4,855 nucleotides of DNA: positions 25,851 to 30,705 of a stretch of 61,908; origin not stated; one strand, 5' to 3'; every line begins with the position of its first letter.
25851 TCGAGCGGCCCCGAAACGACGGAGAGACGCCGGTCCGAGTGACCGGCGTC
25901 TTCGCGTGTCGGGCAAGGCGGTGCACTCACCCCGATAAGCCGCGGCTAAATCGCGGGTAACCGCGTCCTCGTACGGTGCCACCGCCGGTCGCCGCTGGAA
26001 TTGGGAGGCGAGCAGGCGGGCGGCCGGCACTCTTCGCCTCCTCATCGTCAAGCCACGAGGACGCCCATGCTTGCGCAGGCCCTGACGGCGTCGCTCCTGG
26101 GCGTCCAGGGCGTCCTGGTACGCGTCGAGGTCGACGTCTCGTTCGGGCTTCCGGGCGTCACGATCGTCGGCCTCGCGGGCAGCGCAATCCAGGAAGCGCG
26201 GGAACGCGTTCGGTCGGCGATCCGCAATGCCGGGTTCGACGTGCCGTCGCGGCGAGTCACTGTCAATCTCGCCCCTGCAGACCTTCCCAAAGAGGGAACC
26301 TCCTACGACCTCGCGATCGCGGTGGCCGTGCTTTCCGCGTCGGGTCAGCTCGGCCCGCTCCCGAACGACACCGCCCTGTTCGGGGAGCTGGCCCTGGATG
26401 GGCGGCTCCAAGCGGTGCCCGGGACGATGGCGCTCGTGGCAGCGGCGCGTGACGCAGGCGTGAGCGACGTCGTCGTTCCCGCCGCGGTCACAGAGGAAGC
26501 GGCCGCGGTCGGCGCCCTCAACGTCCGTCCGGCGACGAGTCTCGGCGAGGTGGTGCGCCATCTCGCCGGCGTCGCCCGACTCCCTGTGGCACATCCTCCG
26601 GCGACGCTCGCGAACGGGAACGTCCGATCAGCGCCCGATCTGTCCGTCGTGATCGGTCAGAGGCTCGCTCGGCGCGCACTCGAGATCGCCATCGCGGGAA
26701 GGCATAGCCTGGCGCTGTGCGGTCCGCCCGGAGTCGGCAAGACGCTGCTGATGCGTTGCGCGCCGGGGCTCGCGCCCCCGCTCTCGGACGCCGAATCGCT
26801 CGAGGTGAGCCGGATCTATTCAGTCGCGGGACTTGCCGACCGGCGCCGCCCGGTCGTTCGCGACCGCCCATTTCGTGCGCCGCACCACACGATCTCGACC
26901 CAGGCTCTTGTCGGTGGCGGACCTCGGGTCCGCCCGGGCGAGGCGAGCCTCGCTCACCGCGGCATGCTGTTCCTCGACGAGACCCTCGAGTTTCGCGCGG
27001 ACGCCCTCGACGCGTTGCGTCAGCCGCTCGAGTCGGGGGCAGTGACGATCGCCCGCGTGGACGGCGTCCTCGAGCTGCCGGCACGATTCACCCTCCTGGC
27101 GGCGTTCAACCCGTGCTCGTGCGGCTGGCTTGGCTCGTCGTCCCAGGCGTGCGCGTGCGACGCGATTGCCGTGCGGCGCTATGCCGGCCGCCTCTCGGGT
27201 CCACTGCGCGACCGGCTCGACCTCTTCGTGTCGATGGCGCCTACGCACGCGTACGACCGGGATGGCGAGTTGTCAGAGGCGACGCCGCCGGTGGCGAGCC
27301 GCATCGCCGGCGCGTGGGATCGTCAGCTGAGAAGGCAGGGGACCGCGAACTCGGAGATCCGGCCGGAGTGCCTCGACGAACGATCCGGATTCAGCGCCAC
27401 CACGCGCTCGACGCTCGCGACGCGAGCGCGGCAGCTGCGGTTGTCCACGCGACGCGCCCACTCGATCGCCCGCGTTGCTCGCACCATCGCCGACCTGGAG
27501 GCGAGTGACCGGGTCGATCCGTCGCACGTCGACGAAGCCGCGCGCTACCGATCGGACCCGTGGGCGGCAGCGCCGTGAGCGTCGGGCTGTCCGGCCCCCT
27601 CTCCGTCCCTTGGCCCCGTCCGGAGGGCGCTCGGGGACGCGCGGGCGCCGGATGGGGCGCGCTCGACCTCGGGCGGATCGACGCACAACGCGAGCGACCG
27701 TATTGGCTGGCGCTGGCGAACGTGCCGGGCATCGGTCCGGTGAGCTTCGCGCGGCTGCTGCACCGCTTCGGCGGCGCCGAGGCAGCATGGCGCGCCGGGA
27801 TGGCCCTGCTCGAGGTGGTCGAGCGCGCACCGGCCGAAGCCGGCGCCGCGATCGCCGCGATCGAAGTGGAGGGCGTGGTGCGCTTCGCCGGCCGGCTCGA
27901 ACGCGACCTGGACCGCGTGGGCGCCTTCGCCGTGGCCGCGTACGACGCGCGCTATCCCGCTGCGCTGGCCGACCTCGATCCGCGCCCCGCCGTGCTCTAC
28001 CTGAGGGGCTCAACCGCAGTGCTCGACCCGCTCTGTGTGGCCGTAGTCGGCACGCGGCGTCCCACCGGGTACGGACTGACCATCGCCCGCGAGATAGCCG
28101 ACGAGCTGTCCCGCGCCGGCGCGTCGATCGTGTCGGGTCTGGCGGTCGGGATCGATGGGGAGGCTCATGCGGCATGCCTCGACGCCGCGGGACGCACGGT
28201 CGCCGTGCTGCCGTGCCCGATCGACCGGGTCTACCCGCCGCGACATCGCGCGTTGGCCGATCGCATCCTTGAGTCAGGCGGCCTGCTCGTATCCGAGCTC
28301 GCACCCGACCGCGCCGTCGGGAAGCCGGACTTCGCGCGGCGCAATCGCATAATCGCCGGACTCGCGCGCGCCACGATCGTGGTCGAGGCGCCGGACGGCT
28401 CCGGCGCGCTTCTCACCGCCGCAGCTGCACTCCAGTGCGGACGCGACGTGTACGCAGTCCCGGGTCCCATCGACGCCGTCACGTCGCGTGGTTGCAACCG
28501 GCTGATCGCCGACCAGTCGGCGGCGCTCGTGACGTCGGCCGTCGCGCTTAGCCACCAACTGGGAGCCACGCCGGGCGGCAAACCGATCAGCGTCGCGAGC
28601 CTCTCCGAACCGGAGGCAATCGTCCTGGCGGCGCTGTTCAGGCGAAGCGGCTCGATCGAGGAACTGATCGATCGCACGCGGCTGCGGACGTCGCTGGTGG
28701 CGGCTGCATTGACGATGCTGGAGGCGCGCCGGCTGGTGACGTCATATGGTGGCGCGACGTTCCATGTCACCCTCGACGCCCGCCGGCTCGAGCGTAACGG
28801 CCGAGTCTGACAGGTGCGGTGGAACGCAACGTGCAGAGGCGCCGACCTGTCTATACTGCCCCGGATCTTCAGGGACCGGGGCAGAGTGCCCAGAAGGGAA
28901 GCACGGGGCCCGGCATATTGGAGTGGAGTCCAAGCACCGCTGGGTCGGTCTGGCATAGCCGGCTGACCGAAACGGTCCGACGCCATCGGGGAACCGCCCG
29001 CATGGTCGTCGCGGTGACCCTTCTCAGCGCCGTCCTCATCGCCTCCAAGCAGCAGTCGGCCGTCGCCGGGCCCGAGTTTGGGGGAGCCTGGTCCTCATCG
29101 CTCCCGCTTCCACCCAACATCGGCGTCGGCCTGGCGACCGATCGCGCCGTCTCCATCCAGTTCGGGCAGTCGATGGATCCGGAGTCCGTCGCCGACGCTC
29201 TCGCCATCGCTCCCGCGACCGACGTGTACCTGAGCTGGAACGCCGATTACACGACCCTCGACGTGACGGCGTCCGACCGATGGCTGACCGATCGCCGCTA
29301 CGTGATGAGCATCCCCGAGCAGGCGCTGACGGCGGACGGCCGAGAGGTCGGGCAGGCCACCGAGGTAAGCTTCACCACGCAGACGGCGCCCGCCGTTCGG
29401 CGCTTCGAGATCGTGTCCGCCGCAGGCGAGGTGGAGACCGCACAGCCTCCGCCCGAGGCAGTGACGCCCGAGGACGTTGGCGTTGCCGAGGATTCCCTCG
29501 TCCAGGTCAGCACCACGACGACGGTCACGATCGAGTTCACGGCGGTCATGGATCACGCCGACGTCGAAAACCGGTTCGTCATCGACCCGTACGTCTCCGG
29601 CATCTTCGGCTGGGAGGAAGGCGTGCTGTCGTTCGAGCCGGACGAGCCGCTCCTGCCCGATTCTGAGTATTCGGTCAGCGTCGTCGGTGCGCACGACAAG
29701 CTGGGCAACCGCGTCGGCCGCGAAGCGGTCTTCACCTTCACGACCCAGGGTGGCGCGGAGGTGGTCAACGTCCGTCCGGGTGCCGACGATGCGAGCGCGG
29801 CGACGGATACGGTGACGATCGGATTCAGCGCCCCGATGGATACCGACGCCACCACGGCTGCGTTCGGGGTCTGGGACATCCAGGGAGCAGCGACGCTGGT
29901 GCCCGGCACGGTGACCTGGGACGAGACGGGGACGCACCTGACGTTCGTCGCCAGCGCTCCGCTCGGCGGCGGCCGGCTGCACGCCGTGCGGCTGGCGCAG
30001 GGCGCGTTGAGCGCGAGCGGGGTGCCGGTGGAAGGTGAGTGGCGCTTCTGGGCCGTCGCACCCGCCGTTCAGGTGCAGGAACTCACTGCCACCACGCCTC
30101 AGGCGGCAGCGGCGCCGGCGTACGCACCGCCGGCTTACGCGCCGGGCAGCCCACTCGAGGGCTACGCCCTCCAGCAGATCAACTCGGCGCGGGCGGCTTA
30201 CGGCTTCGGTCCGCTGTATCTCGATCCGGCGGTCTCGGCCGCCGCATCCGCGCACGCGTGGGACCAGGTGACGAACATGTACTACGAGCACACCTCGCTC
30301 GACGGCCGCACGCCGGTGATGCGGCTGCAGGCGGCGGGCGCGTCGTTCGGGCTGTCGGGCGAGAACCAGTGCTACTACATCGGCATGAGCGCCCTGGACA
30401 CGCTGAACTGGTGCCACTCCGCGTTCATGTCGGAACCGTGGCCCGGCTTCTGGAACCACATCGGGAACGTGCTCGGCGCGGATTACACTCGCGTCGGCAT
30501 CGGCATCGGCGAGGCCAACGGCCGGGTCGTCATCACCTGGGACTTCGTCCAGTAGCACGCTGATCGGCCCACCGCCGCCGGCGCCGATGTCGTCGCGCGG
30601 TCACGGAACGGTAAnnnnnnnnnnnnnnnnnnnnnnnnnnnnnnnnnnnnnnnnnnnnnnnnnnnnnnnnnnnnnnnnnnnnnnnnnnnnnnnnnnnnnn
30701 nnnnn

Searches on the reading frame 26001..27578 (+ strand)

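Call 3: search_protein_families(library=pfam, proteins=[window:26001-27578:+], max_evalue=0.01)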
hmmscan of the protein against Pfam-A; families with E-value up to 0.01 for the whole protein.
window:26001-27578:+ (525 aa): 7 families
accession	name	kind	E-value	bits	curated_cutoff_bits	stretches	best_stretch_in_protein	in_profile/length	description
PF01078.27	Mg_chelatase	-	1.9e-79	266.3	20.3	1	213-415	1-202/207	Magnesium chelatase, subunit ChlI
PF13541.12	ChlI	-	7.5e-42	142.5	27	1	42-161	1-119/121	Subunit ChlI of Mg-chelatase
PF13335.12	Mg_chelatase_C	-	2.4e-19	70.1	26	1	426-517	2-94/94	Magnesium chelatase, subunit ChlI C-terminal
PF05362.19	Lon_C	-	3.6e-09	36.9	21.1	1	35-185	38-199/205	Lon protease (S16) C-terminal proteolytic domain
PF00493.29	MCM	-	8.7e-07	28.7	23.3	1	312-381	114-183/224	MCM P-loop domain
PF17855.7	MCM_lid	-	0.0026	18.7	27.4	0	469-515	34-81/87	MCM AAA-lid domain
PF07728.20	AAA_5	-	0.0042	17.5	22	0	319-373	66-125/139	AAA domain (dynein-related subfamily)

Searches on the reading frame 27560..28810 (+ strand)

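Call 3: search_protein_families(library=pfam, proteins=[window:27560-28810:+], max_evalue=0.01)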
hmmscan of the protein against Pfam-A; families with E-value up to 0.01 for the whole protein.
window:27560-28810:+ (416 aa): 4 families
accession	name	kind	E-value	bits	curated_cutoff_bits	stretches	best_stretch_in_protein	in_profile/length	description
PF02481.21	DNA_processg_A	-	4.8e-69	232.2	29.6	1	122-325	7-211/212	DNA recombination-mediator protein A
PF21102.3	DprA_N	-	5e-07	29.8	22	1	44-79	2-37/64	DprA-like N-terminal HHH domain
PF17782.7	DprA_WH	-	0.00013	22.4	22.9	1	344-398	6-60/61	DprA winged helix domain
PF18306.6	LDcluster4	-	0.0015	18.6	26.3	0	159-219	3-64/151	SLOG cluster4 family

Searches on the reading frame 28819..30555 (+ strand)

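Call 58: search_protein_families(library=pfam, proteins=[window:28819-30555:+], max_evalue=0.00001)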
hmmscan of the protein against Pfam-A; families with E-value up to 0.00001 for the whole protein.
window:28819-30555:+ (578 aa): 2 families
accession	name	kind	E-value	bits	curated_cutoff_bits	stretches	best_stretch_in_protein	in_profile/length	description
PF13205.12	Big_5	-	7e-22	78.6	23.6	2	227-309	16-105/105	Bacterial Ig-like domain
PF00188.32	CAP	-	2.2e-10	41.8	21.1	1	452-569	2-108/117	Cysteine-rich secretory protein family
